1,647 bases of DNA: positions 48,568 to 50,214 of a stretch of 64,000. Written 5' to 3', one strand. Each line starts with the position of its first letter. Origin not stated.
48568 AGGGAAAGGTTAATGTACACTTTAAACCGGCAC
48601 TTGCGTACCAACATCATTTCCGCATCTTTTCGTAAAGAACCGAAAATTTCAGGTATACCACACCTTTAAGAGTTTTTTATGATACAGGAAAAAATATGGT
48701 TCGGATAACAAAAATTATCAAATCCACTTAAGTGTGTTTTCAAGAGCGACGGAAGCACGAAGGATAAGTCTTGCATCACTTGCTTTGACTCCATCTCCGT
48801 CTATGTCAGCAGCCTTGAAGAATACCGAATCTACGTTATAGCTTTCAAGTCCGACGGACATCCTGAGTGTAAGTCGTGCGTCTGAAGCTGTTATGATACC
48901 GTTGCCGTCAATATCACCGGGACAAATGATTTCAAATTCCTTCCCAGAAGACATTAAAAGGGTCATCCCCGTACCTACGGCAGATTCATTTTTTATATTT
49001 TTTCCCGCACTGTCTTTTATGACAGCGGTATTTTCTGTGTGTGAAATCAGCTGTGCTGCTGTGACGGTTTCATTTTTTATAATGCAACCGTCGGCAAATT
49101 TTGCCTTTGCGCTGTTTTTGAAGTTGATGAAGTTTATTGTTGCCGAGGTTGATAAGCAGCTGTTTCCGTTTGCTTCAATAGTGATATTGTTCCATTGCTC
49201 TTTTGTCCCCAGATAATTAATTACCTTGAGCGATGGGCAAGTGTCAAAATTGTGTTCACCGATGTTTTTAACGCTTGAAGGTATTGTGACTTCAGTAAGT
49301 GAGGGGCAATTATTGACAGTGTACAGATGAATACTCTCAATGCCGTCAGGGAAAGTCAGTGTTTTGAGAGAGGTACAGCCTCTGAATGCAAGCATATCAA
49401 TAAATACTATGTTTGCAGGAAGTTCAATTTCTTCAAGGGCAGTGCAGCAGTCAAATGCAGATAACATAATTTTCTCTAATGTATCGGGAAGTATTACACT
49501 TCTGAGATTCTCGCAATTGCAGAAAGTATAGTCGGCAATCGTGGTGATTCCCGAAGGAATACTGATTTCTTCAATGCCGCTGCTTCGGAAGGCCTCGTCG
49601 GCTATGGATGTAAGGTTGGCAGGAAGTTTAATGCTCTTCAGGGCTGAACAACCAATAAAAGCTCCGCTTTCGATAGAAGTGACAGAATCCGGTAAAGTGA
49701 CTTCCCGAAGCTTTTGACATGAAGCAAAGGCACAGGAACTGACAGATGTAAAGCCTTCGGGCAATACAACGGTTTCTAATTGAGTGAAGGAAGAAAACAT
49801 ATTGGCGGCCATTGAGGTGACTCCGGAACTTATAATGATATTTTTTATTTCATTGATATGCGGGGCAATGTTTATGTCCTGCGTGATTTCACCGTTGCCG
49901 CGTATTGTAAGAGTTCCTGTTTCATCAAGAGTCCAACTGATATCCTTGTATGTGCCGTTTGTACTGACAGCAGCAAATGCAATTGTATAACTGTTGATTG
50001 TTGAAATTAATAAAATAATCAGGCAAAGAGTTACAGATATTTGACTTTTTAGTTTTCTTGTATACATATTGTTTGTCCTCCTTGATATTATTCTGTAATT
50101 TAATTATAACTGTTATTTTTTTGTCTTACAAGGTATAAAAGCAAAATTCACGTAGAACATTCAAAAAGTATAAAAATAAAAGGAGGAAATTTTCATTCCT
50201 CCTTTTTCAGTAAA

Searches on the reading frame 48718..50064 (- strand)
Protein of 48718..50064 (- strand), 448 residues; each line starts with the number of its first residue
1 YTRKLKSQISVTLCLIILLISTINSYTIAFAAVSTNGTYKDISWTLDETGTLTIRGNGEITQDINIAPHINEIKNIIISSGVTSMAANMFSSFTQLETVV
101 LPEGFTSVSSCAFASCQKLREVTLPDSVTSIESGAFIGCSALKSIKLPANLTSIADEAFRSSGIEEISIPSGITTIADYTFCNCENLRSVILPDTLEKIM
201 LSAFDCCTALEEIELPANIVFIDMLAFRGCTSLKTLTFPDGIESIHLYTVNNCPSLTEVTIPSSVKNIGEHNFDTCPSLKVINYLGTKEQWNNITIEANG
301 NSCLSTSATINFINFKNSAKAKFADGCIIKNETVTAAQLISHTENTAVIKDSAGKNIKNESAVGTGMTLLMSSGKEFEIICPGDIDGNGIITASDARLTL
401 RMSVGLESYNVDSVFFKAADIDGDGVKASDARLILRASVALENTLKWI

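Call 83: search_protein_families(library=pfam, proteins=[window:48718-50064:-], max_evalue=0.00001)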
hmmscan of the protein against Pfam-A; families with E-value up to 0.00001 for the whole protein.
window:48718-50064:- (448 aa): 2 families
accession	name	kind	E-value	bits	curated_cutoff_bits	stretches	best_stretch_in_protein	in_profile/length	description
PF13306.12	LRR_5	-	7.6e-79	262.2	27.7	3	152-280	1-127/127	BspA type Leucine rich repeat region (6 copies)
PF13855.12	LRR_8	-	1.5e-08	34.7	27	0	127-160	12-46/61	Leucine rich repeat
